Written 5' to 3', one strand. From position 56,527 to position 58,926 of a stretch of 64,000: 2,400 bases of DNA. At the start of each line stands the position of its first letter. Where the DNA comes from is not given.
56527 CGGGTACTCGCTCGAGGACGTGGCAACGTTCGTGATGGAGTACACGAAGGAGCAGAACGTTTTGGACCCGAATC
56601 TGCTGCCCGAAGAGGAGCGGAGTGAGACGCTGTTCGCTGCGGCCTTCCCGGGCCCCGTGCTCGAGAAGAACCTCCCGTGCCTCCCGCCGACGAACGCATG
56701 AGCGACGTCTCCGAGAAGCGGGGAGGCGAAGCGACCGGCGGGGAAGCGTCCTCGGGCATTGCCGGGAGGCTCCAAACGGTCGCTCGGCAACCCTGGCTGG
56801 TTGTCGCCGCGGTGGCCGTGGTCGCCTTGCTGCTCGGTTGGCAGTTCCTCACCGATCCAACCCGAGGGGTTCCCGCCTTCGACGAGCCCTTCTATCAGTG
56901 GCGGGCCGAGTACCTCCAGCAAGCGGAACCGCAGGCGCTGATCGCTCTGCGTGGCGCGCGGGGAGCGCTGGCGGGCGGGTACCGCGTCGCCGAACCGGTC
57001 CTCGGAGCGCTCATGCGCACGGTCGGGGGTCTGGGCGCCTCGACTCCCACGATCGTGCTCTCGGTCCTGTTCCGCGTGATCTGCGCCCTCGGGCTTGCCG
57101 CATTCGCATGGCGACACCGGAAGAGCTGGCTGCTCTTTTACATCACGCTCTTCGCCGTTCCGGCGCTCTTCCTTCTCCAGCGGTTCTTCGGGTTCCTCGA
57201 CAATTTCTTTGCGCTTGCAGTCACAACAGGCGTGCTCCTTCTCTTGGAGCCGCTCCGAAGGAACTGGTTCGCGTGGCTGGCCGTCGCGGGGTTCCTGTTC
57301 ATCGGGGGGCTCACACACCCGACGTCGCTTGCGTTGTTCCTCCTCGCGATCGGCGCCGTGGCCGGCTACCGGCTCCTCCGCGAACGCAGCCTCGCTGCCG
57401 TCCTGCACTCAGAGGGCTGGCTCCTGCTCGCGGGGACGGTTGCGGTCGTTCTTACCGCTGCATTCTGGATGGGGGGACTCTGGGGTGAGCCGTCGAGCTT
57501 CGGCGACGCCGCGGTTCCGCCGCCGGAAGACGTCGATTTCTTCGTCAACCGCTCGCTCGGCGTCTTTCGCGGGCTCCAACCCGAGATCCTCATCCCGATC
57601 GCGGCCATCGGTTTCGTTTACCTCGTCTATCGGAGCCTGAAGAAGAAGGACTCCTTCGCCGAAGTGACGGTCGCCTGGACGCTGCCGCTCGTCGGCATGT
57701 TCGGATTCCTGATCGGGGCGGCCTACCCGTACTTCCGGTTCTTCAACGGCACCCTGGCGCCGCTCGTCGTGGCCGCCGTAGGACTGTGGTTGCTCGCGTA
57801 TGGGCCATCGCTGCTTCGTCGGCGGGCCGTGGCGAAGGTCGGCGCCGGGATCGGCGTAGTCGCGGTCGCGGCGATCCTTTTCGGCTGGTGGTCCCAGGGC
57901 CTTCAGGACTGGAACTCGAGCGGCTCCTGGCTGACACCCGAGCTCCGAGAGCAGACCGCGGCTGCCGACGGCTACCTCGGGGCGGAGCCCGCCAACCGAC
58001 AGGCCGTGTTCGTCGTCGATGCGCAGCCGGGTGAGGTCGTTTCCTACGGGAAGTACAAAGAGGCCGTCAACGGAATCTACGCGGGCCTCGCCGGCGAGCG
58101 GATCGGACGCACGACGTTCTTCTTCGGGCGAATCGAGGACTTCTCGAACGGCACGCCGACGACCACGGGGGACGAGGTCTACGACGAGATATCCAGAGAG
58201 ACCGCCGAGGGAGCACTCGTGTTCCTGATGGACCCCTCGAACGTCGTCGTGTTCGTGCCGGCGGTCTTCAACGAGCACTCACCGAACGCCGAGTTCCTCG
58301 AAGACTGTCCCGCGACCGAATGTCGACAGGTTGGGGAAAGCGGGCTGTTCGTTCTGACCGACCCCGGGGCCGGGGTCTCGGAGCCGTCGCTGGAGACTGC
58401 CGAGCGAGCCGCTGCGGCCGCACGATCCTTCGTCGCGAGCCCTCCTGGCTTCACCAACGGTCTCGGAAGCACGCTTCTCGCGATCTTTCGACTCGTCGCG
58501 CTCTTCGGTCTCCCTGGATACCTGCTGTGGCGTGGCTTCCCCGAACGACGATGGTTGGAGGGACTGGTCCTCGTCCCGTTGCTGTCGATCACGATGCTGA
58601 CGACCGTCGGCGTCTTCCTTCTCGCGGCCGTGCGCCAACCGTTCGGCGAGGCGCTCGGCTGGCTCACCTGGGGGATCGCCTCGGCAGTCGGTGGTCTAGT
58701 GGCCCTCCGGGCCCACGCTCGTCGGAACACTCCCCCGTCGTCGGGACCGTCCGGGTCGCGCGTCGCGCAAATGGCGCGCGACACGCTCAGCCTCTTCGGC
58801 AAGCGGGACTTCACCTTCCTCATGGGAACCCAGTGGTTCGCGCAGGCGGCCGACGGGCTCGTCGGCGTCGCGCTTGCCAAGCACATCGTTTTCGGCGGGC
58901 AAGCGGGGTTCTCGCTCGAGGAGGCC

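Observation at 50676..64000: Candidate phosphate-limitation membrane-lipid remodelling and phosphoester-scavenging island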

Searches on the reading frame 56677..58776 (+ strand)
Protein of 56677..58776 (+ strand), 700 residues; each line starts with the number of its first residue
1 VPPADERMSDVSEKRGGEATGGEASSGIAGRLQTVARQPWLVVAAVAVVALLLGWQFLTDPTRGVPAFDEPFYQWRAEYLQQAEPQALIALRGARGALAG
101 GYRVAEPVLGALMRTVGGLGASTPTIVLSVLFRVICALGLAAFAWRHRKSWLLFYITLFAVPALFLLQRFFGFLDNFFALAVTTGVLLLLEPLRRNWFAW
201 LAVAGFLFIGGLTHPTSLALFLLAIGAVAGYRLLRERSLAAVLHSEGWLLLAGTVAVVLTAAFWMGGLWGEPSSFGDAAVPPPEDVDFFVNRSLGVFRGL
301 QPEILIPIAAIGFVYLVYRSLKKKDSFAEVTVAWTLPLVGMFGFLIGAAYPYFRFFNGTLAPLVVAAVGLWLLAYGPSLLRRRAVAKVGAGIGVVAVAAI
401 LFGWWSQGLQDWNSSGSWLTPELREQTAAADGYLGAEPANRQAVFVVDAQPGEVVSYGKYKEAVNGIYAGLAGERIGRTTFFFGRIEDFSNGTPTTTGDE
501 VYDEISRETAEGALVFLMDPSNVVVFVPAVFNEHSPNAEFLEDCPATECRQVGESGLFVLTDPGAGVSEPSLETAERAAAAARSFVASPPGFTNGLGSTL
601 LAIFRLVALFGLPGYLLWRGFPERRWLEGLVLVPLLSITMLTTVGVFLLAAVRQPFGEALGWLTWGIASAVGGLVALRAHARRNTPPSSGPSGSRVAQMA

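Call 18: find_homologous_proteins(query=window:56677-58776:+, max_evalue=0.00001)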
Query window:56677-58776:+ (700 aa): 123 proteins with E <= 0.00001 among 8000 candidates; the best 120 are listed.
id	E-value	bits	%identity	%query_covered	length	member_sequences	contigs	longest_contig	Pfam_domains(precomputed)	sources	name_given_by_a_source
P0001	5.4e-237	807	55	98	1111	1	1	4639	PF07690.22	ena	-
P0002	4.8e-234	797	59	88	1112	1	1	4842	PF07690.22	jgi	jgi:hypothetical protein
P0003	8.2e-234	796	56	95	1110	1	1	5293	PF07690.22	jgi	jgi:hypothetical protein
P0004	1.1e-233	796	57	94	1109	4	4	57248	PF07690.22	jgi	jgi:hypothetical protein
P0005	1.9e-233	795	57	92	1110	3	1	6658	PF07690.22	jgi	jgi:hypothetical protein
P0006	3.0e-233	795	56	97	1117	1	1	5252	PF07690.22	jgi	jgi:hypothetical protein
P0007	3.1e-233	795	58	94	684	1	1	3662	-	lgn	-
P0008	3.1e-233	794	57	95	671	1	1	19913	-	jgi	jgi:hypothetical protein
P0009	5.8e-233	794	56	92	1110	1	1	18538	PF07690.22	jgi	jgi:Major Facilitator Superfamily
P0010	7.9e-233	793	58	88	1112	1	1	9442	PF07690.22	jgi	jgi:hypothetical protein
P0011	8.8e-233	793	57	91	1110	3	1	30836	PF07690.22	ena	-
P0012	8.9e-233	793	56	96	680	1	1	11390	-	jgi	jgi:hypothetical protein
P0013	1.5e-232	792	55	98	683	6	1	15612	-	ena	-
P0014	3.4e-232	791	55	94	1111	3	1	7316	PF07690.22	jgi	jgi:hypothetical protein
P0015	1.2e-231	789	56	94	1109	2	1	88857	PF07690.22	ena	-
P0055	3.6e-218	745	54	93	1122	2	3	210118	PF20176.4,PF07690.22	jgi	jgi:hypothetical protein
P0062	3.3e-215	735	56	94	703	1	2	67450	-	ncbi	ncbi:MAG: hypothetical protein ACRDI0_07900 [Actinomycetota bacterium]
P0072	1.7e-211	723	53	97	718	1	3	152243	-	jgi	jgi:hypothetical protein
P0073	1.6e-209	716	54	92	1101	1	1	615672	PF07690.22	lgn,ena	-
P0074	5.0e-209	714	53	93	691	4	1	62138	-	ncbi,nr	ncbi:MAG TPA: hypothetical protein VGR49_05360 [Actinomycetota bacterium]|nr:hypothetical protein [A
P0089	1.1e-204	700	52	93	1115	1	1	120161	PF07690.22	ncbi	-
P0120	2.3e-83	299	33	91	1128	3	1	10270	PF07690.22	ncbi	-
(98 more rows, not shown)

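Call 19: find_encoding_contigs(protein=P0073, flank=10000, max_places=1)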
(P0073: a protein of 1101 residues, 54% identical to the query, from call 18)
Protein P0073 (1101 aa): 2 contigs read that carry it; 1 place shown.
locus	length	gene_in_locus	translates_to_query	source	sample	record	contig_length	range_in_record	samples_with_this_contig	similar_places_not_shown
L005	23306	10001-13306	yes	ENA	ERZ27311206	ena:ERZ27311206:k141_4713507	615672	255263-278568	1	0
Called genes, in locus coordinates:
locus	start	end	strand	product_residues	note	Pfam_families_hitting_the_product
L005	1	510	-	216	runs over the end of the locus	-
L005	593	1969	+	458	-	PF04185:Phosphoesterase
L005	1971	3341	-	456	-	PF00282:Pyridoxal_deC, PF00155:Aminotran_1_2 (weak), PF00266:Aminotran_5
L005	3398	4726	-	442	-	PF00534:Glycos_transf_1, PF13692:Glyco_trans_1_4, PF13524:Glyco_trans_1_2 (weak)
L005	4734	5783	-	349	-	PF13439:Glyco_transf_4 (faint), PF00534:Glycos_transf_1, PF13692:Glyco_trans_1_4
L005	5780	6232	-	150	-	-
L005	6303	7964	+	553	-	PF01663:Phosphodiest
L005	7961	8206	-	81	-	PF20114:DUF6504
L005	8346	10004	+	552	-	PF01663:Phosphodiest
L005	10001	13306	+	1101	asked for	PF07690:MFS_1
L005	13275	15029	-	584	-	PF00884:Sulfatase (faint), PF01663:Phosphodiest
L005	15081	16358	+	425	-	PF01663:Phosphodiest (weak)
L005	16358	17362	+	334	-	PF03773:ArsP_1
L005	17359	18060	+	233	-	PF21537:DUF1980_C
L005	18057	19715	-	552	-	PF01663:Phosphodiest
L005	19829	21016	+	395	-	PF01370:Epimerase, PF16363:GDP_Man_Dehyd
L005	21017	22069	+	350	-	PF00535:Glycos_transf_2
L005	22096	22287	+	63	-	-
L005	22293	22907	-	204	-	PF02581:TMP-TENI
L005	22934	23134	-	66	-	PF02597:ThiS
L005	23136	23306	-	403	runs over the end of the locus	PF04055:Radical_SAM, PF06968:BATS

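Call 20: find_encoding_contigs(protein=P0055, flank=10000, max_places=1)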
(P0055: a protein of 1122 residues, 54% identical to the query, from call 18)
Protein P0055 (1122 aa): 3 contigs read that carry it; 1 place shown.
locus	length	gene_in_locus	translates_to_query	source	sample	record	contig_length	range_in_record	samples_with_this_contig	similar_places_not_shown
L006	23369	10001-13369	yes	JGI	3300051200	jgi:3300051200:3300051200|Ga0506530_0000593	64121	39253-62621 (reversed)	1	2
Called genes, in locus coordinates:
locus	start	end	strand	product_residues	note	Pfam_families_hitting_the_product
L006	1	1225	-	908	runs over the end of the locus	?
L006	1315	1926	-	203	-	-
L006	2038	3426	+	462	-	PF04185:Phosphoesterase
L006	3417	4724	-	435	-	PF00534:Glycos_transf_1, PF13692:Glyco_trans_1_4, PF13524:Glyco_trans_1_2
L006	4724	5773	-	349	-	PF13439:Glyco_transf_4 (faint), PF13579:Glyco_trans_4_4 (faint), PF00534:Glycos_transf_1, PF13692:Glyco_trans_1_4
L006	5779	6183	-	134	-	-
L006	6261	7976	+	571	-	PF00884:Sulfatase (faint), PF01663:Phosphodiest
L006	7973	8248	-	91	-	PF20114:DUF6504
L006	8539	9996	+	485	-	PF00884:Sulfatase (faint), PF01676:Metalloenzyme (faint), PF01663:Phosphodiest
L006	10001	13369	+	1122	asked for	PF20176:DUF6541 (weak), PF07690:MFS_1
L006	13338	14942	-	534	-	PF00884:Sulfatase (faint), PF01663:Phosphodiest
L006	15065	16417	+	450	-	PF01663:Phosphodiest (faint)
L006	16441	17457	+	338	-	PF03773:ArsP_1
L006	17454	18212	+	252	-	PF21537:DUF1980_C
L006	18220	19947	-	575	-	PF01663:Phosphodiest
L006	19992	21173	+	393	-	PF01370:Epimerase, PF16363:GDP_Man_Dehyd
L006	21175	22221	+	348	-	PF00535:Glycos_transf_2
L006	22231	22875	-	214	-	PF02581:TMP-TENI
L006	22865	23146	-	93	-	PF02597:ThiS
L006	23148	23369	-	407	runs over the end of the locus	PF04055:Radical_SAM, PF06968:BATS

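Call 21: find_encoding_contigs(protein=P0072, flank=10000, max_places=1)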
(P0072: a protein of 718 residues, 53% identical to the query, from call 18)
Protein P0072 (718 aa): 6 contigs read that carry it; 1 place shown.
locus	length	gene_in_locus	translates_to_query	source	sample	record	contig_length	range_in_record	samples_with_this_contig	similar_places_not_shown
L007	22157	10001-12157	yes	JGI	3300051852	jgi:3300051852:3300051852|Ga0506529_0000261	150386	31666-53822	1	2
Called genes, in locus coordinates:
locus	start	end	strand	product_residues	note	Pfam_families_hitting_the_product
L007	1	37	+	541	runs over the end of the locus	PF00884:Sulfatase (faint), PF01663:Phosphodiest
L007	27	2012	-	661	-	-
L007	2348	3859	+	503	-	PF01676:Metalloenzyme (faint), PF01663:Phosphodiest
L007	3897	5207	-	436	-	PF07690:MFS_1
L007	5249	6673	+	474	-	PF00884:Sulfatase, PF16347:SGSH_C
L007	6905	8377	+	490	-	PF00884:Sulfatase (faint), PF01676:Metalloenzyme (faint), PF01663:Phosphodiest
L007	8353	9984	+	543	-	PF00884:Sulfatase (faint), PF01663:Phosphodiest, PF01676:Metalloenzyme (weak)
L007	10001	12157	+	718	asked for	-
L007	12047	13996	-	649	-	-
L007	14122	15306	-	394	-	PF00534:Glycos_transf_1 (weak), PF13692:Glyco_trans_1_4 (weak)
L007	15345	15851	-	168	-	-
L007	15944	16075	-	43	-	-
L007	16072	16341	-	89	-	-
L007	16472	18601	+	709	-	PF00884:Sulfatase, PF01663:Phosphodiest (weak)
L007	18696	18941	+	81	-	PF20114:DUF6504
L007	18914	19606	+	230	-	PF08713:DNA_alkylation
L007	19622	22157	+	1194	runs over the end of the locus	PF02811:PHP, PF07733:DNA_pol3_alpha, PF17657:DNA_pol3_finger, PF14579:HHH_6, PF01336:tRNA_anti-codon (weak)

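Call 29: search_solved_structures(query=L005:21017-22069:+, max_evalue=0.001)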
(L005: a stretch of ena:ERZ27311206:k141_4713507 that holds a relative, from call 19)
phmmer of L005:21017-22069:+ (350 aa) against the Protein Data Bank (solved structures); distinct sequences matched with E-value up to 0.001: 9.
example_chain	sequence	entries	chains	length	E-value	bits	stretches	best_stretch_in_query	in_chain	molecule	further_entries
5mlz_A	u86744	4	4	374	2.6e-12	49.7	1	124-330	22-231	Dolichol monophosphate mannose synthase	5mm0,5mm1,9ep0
9hwj_A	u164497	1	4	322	2e-06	30.3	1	126-327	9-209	Undecaprenyl-phosphate 4-deoxy-4-formamido-L-arabinose transferase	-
9bhc_C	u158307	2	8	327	3e-06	29.8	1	126-326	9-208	Undecaprenyl-phosphate 4-deoxy-4-formamido-L-arabinose transferase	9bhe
3ckj_A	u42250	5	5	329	5.1e-06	29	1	118-233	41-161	Putative uncharacterized protein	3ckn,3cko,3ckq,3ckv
4y6n_A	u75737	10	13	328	2e-05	27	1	118-234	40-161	Glucosyl-3-phosphoglycerate synthase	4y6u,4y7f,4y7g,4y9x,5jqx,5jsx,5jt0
3e25_A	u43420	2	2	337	2.1e-05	26.9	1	118-234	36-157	Putative uncharacterized protein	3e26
4ddz_A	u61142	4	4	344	2.5e-05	26.7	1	118-234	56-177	GLUCOSYL-3-PHOSPHOGLYCERATE SYNTHASE (GpgS) | Glucosyl-3-phosphoglycerate synthase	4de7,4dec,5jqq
7pdo_A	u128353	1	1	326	0.00067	22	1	117-233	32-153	Glucosyl-3-phosphoglycerate synthase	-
7p5l_A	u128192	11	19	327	0.00068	22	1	117-233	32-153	Glucosyl-3-phosphoglycerate synthase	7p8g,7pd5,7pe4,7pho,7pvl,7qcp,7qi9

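Call 30: search_protein_families(library=ncbifam, proteins=[L005:21017-22069:+, L005:19829-21016:+, L005:3398-4726:-, L005:15081-16358:+, L005:5780-6232:-, L007:27-2012:-, L007:12047-13996:-, L007:14122-15306:-, L007:16472-18601:+], max_evalue=0.001)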
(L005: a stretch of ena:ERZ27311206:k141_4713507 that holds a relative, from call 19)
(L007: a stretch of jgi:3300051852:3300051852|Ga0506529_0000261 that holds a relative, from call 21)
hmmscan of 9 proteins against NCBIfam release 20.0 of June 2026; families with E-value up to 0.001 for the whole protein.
L005:21017-22069:+ (350 aa): 10 families
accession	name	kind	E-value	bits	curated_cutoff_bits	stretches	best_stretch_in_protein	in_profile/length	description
TIGR04182.1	glyco_TIGR04182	equivalog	4e-33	115.1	325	1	127-345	2-215/293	S-layer glycoprotein N-glycosyltransferase AglJ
NF058614.1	PPMAGASynPpgS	equivalog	9.9e-26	90.5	370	1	127-320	2-196/226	polyprenyl-phospho-N-acetylgalactosaminyl synthase PpgS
NF041391.1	DPhHxTase_Halo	equivalog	1.3e-21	76.5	375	1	133-348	3-209/213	dolichyl-phosphate hexose transferase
NF010496.0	PRK13915.1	equivalog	2.8e-11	43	262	1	115-234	21-148/307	glucosyl-3-phosphoglycerate synthase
TIGR03469.1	HpnB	hypoth_equivalog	9.3e-10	38.1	379.25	1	126-237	45-168/386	hopene-associated glycosyltransferase HpnB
NF007986.1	PRK10714.1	equivalog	5.2e-09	35.5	529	1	125-320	6-200/316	undecaprenyl-phosphate 4-deoxy-4-formamido-L-arabinose transferase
NF041865.1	EpsU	equivalog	5.6e-06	25.6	700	1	125-225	39-143/394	exopolysaccharide biosynthesis GT2 family glycosyltransferase EpsU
TIGR04283.1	glyco_like_mftF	equivalog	0.00014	21.5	182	1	129-193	3-64/221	TIGR04283 family arsenosugar biosynthesis glycosyltransferase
NF045692.1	OglycostaseCruG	equivalog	0.00035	19.6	600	0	126-238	42-161/386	2'-O-glycosyltransferase CruG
NF053846.1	glyco_with_XrtP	equivalog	0.00037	19.3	520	1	130-230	46-159/440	XrtP-associated glycosyltransferase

L005:19829-21016:+ (395 aa): 9 families
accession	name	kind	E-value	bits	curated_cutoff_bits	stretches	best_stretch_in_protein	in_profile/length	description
NF041015.1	UDPsulfquin_syn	equivalog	1.2e-144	482.1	575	1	1-383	1-384/384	UDP-sulfoquinovose synthase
TIGR01181.1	dTDP_gluc_dehyt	equivalog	1.4e-14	53.9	365.1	1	61-357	43-304/321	dTDP-glucose 4,6-dehydratase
TIGR01179.1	galE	equivalog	2.1e-11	43.3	262.3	1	2-136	1-113/332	UDP-glucose 4-epimerase GalE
NF007956.0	PRK10675.1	subfamily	1.6e-10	40.7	394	1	1-135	1-115/338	UDP-glucose 4-epimerase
TIGR04180.1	EDH_00030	hypoth_equivalog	1.8e-06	27.2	475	1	66-153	48-129/297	NAD-dependent 4,6-dehydratase LegB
NF007582.0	PRK10217.1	equivalog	2.6e-05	23.5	698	1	71-288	55-249/355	dTDP-glucose 4,6-dehydratase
NF007490.0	PRK10084.1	subfamily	0.00011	21.3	649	0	70-133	53-113/361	dTDP-glucose 4,6-dehydratase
TIGR02197.1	heptose_epim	equivalog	0.00037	19.8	274.6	0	256-340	207-285/316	ADP-glyceromanno-heptose 6-epimerase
TIGR02622.1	CDP_4_6_dhtase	equivalog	0.00037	19.7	278.45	1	71-171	58-153/352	CDP-glucose 4,6-dehydratase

L005:3398-4726:- (442 aa): 8 families
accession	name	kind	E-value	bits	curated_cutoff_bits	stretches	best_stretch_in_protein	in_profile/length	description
NF041876.1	EPS_EpsE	equivalog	1.8e-09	37.4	400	1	195-352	212-375/389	exopolysaccharide biosynthesis GT4 family glycosyltransferase EpsE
TIGR04063.1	stp3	hypoth_equivalog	1.5e-08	33.9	442.05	1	186-370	200-392/397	TIGR04063 family PEP-CTERM/XrtA system glycosyltransferase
TIGR03088.1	stp2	hypoth_equivalog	2.5e-08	33.3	409.05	1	219-367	216-367/374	TIGR03088 family PEP-CTERM/XrtA system glycosyltransferase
TIGR03449.1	mycothiol_MshA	equivalog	1.6e-05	24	462.5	1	181-358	206-389/406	D-inositol-3-phosphate glycosyltransferase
NF007640.0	PRK10307.1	subfamily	2.8e-05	23.2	276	1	188-361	217-396/411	WcaI family glycosyltransferase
NF047684.1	TeichurnBiosyTuaC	equivalog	6.5e-05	22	550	1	199-306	221-323/391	teichuronic acid biosynthesis protein TuaC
NF038229.1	Glyco4_Geo_Pelo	equivalog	0.00015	20.9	400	1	214-355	178-318/338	GPMC system family 4 glycosyltransferase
NF038298.1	EPS_HpsO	equivalog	0.00046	19.1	575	0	141-275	145-280/388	hormogonium polysaccharide biosynthesis glycosyltransferase HpsO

L005:15081-16358:+ (425 aa): 0 families

L005:5780-6232:- (150 aa): 0 families

L007:27-2012:- (661 aa): 0 families

L007:12047-13996:- (649 aa): 0 families

L007:14122-15306:- (394 aa): 6 families
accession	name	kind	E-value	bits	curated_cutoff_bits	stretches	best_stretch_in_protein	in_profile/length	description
TIGR03449.1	mycothiol_MshA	equivalog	2.8e-07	29.8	462.5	1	188-366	203-386/406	D-inositol-3-phosphate glycosyltransferase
TIGR04063.1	stp3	hypoth_equivalog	2.7e-05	23.3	442.05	1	199-366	208-377/397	TIGR04063 family PEP-CTERM/XrtA system glycosyltransferase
NF049988.1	MGlcDAGSynMgs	equivalog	0.00025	20.5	400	1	199-363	207-367/398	alpha-monoglucosyldiacylglycerol synthase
TIGR03088.1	stp2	hypoth_equivalog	0.0003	19.9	409.05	1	203-365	192-354/374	TIGR03088 family PEP-CTERM/XrtA system glycosyltransferase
NF007640.0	PRK10307.1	subfamily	0.00044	19.3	276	0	192-370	216-393/411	WcaI family glycosyltransferase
TIGR03999.1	thiol_BshA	equivalog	0.00096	18.2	273.7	0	194-380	188-369/375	N-acetyl-alpha-D-glucosaminyl L-malate synthase BshA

L007:16472-18601:+ (709 aa): 4 families
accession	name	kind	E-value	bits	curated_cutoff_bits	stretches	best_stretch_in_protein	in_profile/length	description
TIGR03417.1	chol_sulfatase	equivalog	6e-11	41.9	433.45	1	421-526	247-350/500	choline-sulfatase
NF045661.1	HdlasePehA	equivalog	2e-10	39.9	900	1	422-538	277-392/506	phosphoric/sulfuric ester hydrolase PehA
NF010322.0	PRK13759.1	equivalog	2.6e-07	29.5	481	1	427-534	268-377/486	arylsulfatase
NF053595.1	LptchSynLtaSGpos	equivalog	0.00031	19.4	970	1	433-523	434-529/626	lipoteichoic acid synthase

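Call 31: predict_structure(alignment_id=A1)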
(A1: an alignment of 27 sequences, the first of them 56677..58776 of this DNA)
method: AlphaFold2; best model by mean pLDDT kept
length: 700 residues; sequences in the alignment: 27
mean_pLDDT: 80.3   pTM: 0.85
mean pLDDT of the five models: 80.3, 78.1, 75.8, 75.2, 74.9
residues with pLDDT >= 90: 236; 70-90: 323; 50-70: 71; < 50: 70
segments of 3 or more residues with pLDDT < 50: 1-25, 327-333, 335-358, 690-700
pLDDT, mean of each block of 10 residues (from residue 1): 34 39 55 86 96 82 62 85 76 55 83 92 86 95 89 95 82 78 92 89 95 81 80 84 84 93 83 64 63 74 89 83 57 47 44 49 87 89 87 94 91 70 89 90 85 62 85 84 90 85 84 80 89 86 82 85 75 92 83 81 95 97 91 98 95 92 98 94 68 44
secondary structure, 60 per line:
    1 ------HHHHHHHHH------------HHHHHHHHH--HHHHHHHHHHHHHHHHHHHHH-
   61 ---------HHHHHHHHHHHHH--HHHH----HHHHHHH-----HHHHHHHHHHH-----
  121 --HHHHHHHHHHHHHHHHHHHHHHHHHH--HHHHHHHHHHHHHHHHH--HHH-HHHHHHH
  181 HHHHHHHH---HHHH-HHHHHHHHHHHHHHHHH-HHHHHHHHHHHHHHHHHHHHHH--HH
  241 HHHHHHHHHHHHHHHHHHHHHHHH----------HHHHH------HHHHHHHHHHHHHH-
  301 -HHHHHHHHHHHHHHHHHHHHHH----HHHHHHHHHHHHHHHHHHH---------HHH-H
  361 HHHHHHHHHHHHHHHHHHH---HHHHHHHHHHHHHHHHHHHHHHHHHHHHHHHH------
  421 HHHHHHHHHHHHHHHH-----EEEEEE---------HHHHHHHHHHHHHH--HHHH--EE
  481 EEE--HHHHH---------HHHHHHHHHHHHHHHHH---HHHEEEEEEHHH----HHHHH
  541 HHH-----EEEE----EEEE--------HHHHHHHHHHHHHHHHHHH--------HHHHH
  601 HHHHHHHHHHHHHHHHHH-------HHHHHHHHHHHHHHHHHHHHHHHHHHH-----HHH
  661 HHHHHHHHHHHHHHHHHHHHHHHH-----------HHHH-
elements in order (helices of 4 or more, strands of 3 or more residues): H7-15 H28-36 H39-59 H70-82 H85-88 H93-99 H105-115 H123-148 H151-167 H174-188 H192-195 H197-213 H215-236 H239-264 H275-279 H286-299 H302-323 H328-346 H360-379 H383-414 H421-436 E442-447 H457-470 H473-476 E479-483 H486-490 H500-516 E523-528 H536-543 E549-552 E557-560 H569-587 H596-618 H626-652 H658-684 H696-699

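Call 40: find_encoding_contigs(protein=P0120, flank=10000, max_places=2)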
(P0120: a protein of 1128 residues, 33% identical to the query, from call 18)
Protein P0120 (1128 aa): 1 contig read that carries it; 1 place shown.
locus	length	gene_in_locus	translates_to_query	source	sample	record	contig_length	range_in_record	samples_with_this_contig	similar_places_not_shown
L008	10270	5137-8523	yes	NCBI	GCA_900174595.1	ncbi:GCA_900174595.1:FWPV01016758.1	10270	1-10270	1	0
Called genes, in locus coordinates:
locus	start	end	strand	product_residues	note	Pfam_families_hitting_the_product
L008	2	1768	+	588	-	?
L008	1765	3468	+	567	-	PF00884:Sulfatase (faint), PF01663:Phosphodiest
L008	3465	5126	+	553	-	PF01663:Phosphodiest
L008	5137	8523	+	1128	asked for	PF07690:MFS_1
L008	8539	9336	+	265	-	PF12697:Abhydrolase_6, PF00561:Abhydrolase_1, PF12146:Hydrolase_4 (weak)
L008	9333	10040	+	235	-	PF01411:tRNA-synt_2c, PF07973:tRNA_SAD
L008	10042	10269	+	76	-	?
